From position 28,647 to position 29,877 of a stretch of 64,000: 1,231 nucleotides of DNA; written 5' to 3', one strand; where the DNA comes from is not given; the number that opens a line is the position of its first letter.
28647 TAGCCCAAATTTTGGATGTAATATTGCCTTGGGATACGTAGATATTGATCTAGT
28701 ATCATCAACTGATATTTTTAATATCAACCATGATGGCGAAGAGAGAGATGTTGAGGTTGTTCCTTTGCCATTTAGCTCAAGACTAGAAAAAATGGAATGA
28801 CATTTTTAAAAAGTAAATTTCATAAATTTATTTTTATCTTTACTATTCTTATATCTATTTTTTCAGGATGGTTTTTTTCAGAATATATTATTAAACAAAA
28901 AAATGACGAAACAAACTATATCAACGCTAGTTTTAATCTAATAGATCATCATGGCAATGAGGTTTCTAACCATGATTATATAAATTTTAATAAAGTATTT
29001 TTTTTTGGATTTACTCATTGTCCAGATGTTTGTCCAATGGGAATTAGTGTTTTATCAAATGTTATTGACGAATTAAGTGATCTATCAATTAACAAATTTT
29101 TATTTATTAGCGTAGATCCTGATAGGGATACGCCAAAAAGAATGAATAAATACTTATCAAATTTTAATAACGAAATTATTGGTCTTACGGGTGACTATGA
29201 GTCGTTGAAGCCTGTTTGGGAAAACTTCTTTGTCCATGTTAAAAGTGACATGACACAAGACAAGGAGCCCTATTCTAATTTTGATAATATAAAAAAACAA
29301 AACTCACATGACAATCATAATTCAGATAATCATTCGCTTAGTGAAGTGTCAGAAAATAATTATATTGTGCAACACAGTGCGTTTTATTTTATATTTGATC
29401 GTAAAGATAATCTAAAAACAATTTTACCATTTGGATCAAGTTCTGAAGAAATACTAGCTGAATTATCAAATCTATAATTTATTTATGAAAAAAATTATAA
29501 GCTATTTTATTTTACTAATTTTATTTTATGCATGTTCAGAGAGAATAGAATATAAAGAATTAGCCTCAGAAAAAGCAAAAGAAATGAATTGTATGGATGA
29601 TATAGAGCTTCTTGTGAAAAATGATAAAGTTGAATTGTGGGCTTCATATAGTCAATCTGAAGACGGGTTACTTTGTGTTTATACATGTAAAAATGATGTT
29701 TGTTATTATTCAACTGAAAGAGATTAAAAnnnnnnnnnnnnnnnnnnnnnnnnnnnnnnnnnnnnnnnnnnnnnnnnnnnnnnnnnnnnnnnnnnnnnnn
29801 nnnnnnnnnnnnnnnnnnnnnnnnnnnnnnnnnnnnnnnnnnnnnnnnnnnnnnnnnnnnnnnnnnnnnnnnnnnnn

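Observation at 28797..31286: Cys/Met-rich metal-handling quartet wired into a methyl-group oxidation operon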

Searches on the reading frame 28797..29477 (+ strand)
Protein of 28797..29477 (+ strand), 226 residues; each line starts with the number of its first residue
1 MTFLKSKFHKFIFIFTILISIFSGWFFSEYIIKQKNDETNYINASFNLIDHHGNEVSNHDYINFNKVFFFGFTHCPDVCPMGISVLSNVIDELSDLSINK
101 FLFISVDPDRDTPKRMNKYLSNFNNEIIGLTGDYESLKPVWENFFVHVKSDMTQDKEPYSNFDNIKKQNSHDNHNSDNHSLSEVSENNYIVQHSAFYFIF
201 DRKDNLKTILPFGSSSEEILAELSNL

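Call 3: search_protein_families(library=pfam, proteins=[window:28797-29477:+], max_evalue=0.01)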
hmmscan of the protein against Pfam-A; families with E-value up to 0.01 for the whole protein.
window:28797-29477:+ (226 aa): 2 families
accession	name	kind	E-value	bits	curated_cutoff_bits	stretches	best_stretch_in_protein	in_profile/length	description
PF02630.20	SCO1-SenC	-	2.9e-34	118.3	22.8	1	44-156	2-115/134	SCO1/SenC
PF00578.27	AhpC-TSA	-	0.0096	16.3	26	0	45-123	7-84/124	AhpC/TSA family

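Call 4: search_protein_families(library=ncbifam, proteins=[window:28797-29477:+], max_evalue=0.01)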
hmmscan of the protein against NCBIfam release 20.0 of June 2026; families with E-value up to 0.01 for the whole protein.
window:28797-29477:+ (226 aa): 1 family
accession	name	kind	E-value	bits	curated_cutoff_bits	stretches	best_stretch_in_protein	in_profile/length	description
NF053656.1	redoxin_TUGYCR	domain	0.0011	18.9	100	0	51-148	15-107/146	TUGYCR motif thioredoxin fold (seleno)protein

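Call 53: find_homologous_proteins(query=window:28797-29474:+, max_evalue=0.00001)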
Query window:28797-29474:+ (226 aa): 1328 proteins with E <= 0.00001 among 1652 candidates; the best 120 are listed.
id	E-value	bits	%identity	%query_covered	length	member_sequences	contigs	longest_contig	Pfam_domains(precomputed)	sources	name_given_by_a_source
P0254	7.4e-142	489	98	100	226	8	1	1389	PF02630.21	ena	-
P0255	2.9e-125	434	86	100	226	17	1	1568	PF02630.21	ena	-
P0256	3.4e-83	297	65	96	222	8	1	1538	PF02630.21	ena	-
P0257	5.4e-82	293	62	96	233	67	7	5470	PF02630.21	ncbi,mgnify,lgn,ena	mgnify:FL=1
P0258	5.6e-82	293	65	96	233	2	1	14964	PF02630.21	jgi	-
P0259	1.6e-81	291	62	96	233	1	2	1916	PF02630.21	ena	-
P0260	2.2e-81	291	62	96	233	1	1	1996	PF02630.21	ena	-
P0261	3.5e-81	290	65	96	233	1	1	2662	PF02630.21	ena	-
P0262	6.9e-81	289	64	96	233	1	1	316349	PF02630.21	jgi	-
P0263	8.3e-81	289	64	96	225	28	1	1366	PF02630.21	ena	-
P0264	9.3e-81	289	65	96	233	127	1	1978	PF02630.21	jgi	jgi:protein SCO1/2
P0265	9.6e-81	289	64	96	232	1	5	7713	PF02630.21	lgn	-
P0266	9.7e-81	289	62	98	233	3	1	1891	PF02630.21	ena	-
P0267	9.7e-81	289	64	96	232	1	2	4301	PF02630.21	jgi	jgi:protein SCO1/2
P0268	1.2e-80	288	60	98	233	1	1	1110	PF02630.21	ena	-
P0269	1.5e-80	288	61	98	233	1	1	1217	PF02630.21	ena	-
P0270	2.3e-80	287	61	98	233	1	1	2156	PF02630.21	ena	-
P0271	2.6e-80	287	61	98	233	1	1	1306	PF02630.21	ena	-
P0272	3.4e-80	287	61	98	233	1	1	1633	PF02630.21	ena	-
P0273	3.7e-80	287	64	96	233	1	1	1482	PF02630.21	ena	-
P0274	4.3e-80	287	64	96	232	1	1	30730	PF02630.21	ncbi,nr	ncbi:MAG: SCO family protein [Pelagibacterales bacterium]|nr:SCO family protein [Pelagibacterales ba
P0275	4.6e-80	286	62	98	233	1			PF02630.21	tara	tara:strand:- start:198 stop:899 length:702 start_codon:yes stop_codon:yes gene_type:complete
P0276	4.9e-80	286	62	98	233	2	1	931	PF02630.21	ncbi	-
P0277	1.2e-79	285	61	98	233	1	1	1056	PF02630.21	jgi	jgi:protein SCO1/2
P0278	1.3e-79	285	61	98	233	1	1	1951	PF02630.21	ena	-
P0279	1.4e-79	285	59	98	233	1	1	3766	PF02630.21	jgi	-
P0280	1.6e-79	285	64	96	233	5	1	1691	PF02630.21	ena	-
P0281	2.3e-79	284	61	98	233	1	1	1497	PF02630.21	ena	-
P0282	3.5e-79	284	61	98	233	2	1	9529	PF02630.21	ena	-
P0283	3.7e-79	284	63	95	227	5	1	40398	PF02630.21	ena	-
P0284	1.3e-78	282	62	96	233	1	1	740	PF02630.21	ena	-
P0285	1.7e-78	281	58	98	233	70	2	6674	PF02630.21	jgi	jgi:protein SCO1/2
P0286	5.5e-78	280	59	98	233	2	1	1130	PF02630.21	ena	-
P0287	6.7e-78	279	59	98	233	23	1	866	PF02630.21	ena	-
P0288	1.3e-77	278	88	65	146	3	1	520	PF02630.21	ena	-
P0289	1.3e-76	275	63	96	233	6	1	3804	PF02630.21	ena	-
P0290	7.1e-76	273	63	96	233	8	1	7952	PF02630.21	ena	-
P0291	1.8e-64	235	59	87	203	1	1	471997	PF02630.21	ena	-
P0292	9.0e-60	220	52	90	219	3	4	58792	PF02630.21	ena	-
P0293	8.2e-58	214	50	100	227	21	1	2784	PF02630.21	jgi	jgi:protein SCO1/2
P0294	1.3e-57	213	47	100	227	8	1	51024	PF02630.21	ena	-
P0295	6.0e-56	208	65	65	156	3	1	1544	PF02630.21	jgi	jgi:cytochrome oxidase Cu insertion factor (SCO1/SenC/PrrC family)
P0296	1.7e-55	206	67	65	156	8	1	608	PF02630.21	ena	-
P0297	9.0e-55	204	67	65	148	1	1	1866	PF02630.21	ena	-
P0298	6.0e-54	201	44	100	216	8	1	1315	PF02630.21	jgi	-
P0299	6.5e-54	201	45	99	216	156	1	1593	PF02630.21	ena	-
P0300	1.7e-53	200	66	65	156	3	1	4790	PF02630.21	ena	-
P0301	5.1e-53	198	46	94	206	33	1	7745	PF02630.21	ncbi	-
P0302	7.1e-53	198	44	99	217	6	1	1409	PF02630.21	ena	-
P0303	3.9e-52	195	44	97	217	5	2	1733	PF02630.21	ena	-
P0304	5.1e-52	195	43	99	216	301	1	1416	PF02630.21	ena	-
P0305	6.5e-52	194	45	100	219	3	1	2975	PF02630.21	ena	-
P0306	1.5e-51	193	43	99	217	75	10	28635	PF02630.21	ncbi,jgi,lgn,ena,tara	tara:strand:+ start:85 stop:738 length:654 start_codon:yes stop_codon:yes gene_type:complete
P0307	2.8e-51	192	43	98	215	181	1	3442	PF02630.21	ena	-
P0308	4.0e-51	192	42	98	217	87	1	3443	PF02630.21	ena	-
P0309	6.1e-51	191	41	99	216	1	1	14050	PF02630.21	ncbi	-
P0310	8.4e-51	191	41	99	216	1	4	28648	PF02630.21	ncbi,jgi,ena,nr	ncbi:MAG: hypothetical protein CML98_02130 [Rhodobiaceae bacterium]|nr:hypothetical protein [Rhodobi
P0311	9.4e-51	191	42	99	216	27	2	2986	PF02630.21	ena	-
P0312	1.8e-50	190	42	98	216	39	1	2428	PF02630.21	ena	-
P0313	2.2e-50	189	43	98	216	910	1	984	PF02630.21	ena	-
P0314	1.3e-49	187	42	98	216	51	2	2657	PF02630.21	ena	-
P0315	2.3e-48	183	43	100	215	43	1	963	PF02630.21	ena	-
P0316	1.7e-47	180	43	98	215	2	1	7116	PF02630.21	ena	-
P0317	7.2e-46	175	41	98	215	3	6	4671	PF02630.21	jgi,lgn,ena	-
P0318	1.9e-43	167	41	100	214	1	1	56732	PF02630.21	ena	-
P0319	1.2e-37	148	39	100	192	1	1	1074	PF02630.21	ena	-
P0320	1.5e-33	134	54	52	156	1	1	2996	PF02630.21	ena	-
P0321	4.4e-32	130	64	41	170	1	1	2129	PF02630.21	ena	-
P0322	1.3e-30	125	43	60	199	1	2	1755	PF02630.21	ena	-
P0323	1.5e-25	108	36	81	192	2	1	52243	PF02630.21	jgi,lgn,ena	-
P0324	5.5e-25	106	32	81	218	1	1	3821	PF02630.21,PF00578.28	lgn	-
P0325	1.3e-24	105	42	58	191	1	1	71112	PF02630.21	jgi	jgi:protein SCO1/2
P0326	3.9e-24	104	34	82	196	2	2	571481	PF02630.21,PF00578.28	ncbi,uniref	ncbi:SCO family protein [Brucella sp. IR073]|uniref:SCO family protein n=1 Tax=unclassified Brucella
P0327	8.6e-24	102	33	75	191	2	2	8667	PF02630.21,PF00578.28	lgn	-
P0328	8.7e-24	102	28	97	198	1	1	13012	PF02630.21,PF00578.28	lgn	-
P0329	1.6e-23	102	31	96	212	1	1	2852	PF08534.17,PF02630.21,PF00578.28,PF26971.1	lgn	-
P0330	1.3e-22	99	44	51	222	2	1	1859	PF02630.21,PF00578.28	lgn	-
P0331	1.4e-22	98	33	80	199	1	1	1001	PF02630.21,PF00578.28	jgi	-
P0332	1.7e-22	98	30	98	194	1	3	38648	PF02630.21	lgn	-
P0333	2.0e-22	98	44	51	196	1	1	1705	PF02630.21,PF00578.28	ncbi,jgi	-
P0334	6.0e-22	96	45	44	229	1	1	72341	PF02630.21,PF00578.28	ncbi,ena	-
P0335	9.0e-22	96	29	96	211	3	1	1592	PF08534.17,PF02630.21,PF00578.28,PF26971.1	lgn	-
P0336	1.7e-21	95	44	50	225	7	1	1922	PF02630.21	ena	-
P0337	1.7e-21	95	43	48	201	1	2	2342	PF02630.21,PF00578.28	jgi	jgi:protein SCO1/2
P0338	2.8e-21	94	37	72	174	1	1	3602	PF02630.21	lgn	-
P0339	3.6e-21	94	42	51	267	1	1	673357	PF02630.21,PF00578.28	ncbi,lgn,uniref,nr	ncbi:protein SCO1 homolog, mitochondrial [Cimex lectularius]|uniref:Thioredoxin domain-containing pr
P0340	3.9e-21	94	46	51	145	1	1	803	PF02630.21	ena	-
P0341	4.5e-21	94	33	80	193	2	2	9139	PF02630.21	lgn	-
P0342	5.2e-21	93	33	83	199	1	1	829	PF02630.21,PF00578.28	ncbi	-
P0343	7.6e-21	93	27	94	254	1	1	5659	PF08534.17,PF02630.21,PF00578.28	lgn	-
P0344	8.0e-21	93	38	56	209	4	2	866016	PF02630.21,PF00578.28,PF26971.1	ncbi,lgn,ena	-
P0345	9.8e-21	92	29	92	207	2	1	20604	PF02630.21,PF00578.28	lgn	-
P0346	1.1e-20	92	44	47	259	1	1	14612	PF02630.21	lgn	-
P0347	1.4e-20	92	43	49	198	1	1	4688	PF02630.21,PF00578.28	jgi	jgi:protein SCO1/2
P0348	1.6e-20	92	27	94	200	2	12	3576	PF13905.13,PF02630.21,PF00578.28,PF26971.1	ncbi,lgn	ncbi:MAG TPA: SCO family protein [Anaerolineaceae bacterium]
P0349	1.8e-20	92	32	91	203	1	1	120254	PF08534.17,PF02630.21,PF00578.28,PF26971.1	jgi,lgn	jgi:protein SCO1/2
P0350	1.9e-20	92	30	81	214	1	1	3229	PF02630.21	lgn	-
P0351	1.9e-20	91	42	49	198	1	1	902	PF02630.21,PF00578.28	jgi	jgi:protein SCO1/2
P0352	2.1e-20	91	33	87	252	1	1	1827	PF02630.21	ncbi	-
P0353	2.6e-20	91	38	58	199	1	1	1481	PF08534.17,PF02630.21,PF00578.28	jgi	jgi:protein SCO1/2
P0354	2.6e-20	91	29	95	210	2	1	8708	PF08534.17,PF02630.21,PF00578.28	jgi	-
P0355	2.6e-20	91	28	95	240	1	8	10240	PF02630.21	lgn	-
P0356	6.8e-20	90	38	58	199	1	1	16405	PF08534.17,PF02630.21,PF00578.28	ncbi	-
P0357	7.8e-20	89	43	47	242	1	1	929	PF02630.21,PF00578.28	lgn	-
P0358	9.0e-20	89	29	95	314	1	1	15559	PF02630.21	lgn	-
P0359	9.4e-20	89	29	85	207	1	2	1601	PF02630.21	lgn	-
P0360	9.5e-20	89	32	83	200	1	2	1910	PF02630.21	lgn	-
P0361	9.9e-20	89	39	50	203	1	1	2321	PF02630.21,PF00578.28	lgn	-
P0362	1.1e-19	89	45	48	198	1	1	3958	PF02630.21,PF00578.28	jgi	jgi:protein SCO1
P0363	1.1e-19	89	30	87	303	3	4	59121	PF02630.21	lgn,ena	-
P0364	1.2e-19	89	38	58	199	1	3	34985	PF08534.17,PF02630.21,PF00578.28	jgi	jgi:protein SCO1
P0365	1.2e-19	89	38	58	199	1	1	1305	PF08534.17,PF02630.21,PF00578.28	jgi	jgi:protein SCO1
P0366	1.3e-19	89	31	85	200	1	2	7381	PF02630.21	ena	-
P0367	1.3e-19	89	43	47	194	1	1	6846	PF02630.21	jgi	jgi:protein SCO1/2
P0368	1.4e-19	89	32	85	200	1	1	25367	PF02630.21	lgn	-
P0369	1.5e-19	89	36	65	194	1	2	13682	PF02630.21,PF00578.28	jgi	jgi:protein SCO1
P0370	1.5e-19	89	36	65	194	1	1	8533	PF02630.21,PF00578.28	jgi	jgi:protein SCO1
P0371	1.5e-19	89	47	46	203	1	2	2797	PF02630.21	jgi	jgi:protein SCO1/2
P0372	1.6e-19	88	31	85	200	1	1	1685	PF02630.21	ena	-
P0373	1.6e-19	88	47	42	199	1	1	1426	PF02630.21,PF00578.28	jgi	-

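Call 54: find_encoding_contigs(protein=P0323, flank=7000, max_places=2)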
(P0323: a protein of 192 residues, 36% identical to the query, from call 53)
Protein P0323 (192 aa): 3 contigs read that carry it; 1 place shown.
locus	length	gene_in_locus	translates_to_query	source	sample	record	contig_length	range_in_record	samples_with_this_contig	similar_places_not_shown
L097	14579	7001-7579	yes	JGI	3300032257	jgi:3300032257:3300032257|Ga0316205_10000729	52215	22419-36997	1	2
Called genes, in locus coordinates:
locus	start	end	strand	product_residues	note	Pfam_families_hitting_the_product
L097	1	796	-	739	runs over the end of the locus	PF07715:Plug, PF00593:TonB_dep_Rec_b-barrel, PF14905:OMP_b-brl_3 (faint)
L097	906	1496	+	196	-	PF03544:TonB_C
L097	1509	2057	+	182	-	PF01618:MotA_ExbB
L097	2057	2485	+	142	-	PF02472:ExbD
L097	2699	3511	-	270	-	-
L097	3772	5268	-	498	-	PF13742:tRNA_anti_2, PF01336:tRNA_anti-codon, PF02601:Exonuc_VII_L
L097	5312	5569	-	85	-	-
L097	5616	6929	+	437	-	PF02844:GARS_N, PF01071:GARS_A, PF02843:GARS_C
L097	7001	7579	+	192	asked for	PF02630:SCO1-SenC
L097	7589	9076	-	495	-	-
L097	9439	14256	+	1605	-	PF05860:TPS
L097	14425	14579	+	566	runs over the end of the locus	PF07244:POTRA (faint), PF08479:POTRA_2, PF03865:ShlB, PF01103:Omp85 (weak)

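Call 55: find_encoding_contigs(protein=P0325, flank=7000, max_places=2)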
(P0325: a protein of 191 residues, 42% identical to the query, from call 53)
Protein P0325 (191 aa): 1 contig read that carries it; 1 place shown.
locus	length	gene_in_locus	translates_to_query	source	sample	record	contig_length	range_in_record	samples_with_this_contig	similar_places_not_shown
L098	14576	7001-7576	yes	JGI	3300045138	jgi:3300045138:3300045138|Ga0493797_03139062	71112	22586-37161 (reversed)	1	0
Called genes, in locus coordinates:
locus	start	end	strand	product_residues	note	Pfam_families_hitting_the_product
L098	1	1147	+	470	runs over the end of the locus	PF00115:COX1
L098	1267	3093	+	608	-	PF00092:VWA (weak)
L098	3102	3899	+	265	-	PF12774:AAA_6 (faint), PF01078:Mg_chelatase (faint), PF07726:AAA_3 (faint), PF07728:AAA_5, PF08406:CbbQ_C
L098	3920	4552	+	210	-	PF00510:COX3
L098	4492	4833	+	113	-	PF03626:COX4_pro (weak)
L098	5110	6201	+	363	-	PF07731:Cu-oxidase_2 (faint), PF07732:Cu-oxidase_3, PF00394:Cu-oxidase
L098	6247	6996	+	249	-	PF03781:FGE-sulfatase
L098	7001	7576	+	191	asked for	PF02630:SCO1-SenC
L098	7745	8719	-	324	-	PF13609:Porin_4, PF00267:Porin_1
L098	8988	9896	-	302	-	PF03372:Exo_endo_phos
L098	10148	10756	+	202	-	PF03544:TonB_C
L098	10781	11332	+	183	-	PF04542:Sigma70_r2, PF08281:Sigma70_r4_2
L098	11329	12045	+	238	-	PF03544:TonB_C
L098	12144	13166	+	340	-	PF14321:DUF4382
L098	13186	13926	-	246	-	PF03929:PepSY_TM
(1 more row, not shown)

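Call 56: search_solved_structures(query=window:28797-29474:+, max_evalue=1e-8, show_alignments=2)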
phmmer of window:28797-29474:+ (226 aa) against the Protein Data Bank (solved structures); distinct sequences matched with E-value up to 1e-8: 12.
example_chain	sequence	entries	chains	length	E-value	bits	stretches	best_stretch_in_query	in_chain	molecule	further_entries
4wbj_A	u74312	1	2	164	3.9e-21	78.9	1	42-156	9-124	Blr1131 protein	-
4wbr_D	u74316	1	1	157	5.2e-21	78.5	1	43-157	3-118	Blr1131 protein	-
2gqk_A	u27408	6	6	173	1.1e-19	74.2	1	43-158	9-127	SCO1 protein homolog, mitochondrial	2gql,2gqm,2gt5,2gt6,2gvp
2ggt_A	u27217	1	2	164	1.2e-19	74.1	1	44-158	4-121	SCO1 protein homolog, mitochondrial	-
4txo_D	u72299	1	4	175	1.2e-19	74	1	42-156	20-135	Blr1131 protein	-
6n5u_A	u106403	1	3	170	1.3e-19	73.9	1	42-155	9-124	Protein SCO1 homolog 1, mitochondrial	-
1wp0_A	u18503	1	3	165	2.1e-19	73.3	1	45-158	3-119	SCO1 protein homolog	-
2hrf_A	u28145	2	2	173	2.8e-18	69.6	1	43-158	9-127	SCO1 protein homolog, mitochondrial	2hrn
2b7j_A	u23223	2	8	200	9.1e-18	67.9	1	43-148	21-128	SCO1 protein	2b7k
2rli_A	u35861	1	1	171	5.3e-16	62.2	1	44-152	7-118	SCO2 protein homolog, mitochondrial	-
4bpy_A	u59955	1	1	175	2.5e-14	56.7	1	67-146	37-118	SCO PROTEIN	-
2k6v_A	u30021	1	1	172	3.2e-13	53.1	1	67-149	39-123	Putative cytochrome c oxidase assembly protein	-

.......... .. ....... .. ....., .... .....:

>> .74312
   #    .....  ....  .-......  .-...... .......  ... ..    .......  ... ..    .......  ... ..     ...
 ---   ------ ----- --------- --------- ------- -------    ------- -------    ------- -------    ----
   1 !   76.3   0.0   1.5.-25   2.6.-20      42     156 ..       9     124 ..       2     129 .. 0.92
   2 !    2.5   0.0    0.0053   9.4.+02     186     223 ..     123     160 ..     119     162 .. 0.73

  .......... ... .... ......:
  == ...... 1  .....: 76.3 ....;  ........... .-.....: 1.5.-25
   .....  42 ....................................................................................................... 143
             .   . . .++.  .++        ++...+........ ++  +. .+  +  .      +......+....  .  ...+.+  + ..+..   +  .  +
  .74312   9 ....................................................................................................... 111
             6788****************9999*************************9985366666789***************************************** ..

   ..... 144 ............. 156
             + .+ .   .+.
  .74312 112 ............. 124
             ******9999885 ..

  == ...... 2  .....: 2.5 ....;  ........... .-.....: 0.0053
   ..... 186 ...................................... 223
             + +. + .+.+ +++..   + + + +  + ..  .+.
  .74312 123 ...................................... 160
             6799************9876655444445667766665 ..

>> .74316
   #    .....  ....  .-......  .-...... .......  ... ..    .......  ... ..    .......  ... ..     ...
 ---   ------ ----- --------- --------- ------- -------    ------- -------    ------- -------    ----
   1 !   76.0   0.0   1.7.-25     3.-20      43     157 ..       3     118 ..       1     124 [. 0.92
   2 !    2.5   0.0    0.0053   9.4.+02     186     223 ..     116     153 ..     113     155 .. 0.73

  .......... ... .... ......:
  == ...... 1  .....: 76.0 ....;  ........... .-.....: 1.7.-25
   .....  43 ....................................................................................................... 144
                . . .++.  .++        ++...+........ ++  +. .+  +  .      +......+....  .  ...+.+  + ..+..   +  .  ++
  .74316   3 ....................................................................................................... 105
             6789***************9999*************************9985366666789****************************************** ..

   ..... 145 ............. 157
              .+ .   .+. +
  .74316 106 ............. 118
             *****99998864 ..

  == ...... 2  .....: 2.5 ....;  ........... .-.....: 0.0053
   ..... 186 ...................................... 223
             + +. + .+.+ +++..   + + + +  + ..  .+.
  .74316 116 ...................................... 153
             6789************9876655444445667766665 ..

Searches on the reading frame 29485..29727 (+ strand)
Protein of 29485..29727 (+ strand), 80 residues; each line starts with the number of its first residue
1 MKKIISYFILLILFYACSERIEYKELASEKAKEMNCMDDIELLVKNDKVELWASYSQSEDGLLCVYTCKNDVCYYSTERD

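Call 3: search_protein_families(library=pfam, proteins=[window:29485-29727:+], max_evalue=0.01)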
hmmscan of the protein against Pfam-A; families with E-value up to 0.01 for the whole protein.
window:29485-29727:+ (80 aa): 0 families

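Call 4: search_protein_families(library=ncbifam, proteins=[window:29485-29727:+], max_evalue=0.01)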
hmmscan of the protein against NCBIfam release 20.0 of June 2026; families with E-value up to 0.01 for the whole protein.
window:29485-29727:+ (80 aa): 0 families

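Call 22: search_protein_representatives(protein=window:29485-29724:+)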
Query: 80 residues. Proteins with E-value up to 0.001 (for the whole library): 13; up to 1e-10: 6; up to 1e-30: 0. The best 13 are listed.
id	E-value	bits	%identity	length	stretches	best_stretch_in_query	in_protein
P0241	1.5e-24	101.3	64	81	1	4-80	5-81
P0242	5.4e-16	74.2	84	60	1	1-44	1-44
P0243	1.4e-15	72.9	53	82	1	7-80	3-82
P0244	4.4e-14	68.1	70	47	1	34-80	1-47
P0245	4.6e-11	58.5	52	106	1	25-80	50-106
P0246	6.8e-11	58.0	52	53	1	29-80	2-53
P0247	2.1e-10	56.5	91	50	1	1-34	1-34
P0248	6.4e-08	48.5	75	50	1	1-36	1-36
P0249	1.2e-07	47.6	48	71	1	2-52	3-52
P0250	2.2e-07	46.9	58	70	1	5-57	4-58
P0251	3.4e-06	43.1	55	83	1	16-64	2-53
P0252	3.0e-05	40.0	41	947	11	33-70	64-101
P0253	5.5e-04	36.1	40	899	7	38-78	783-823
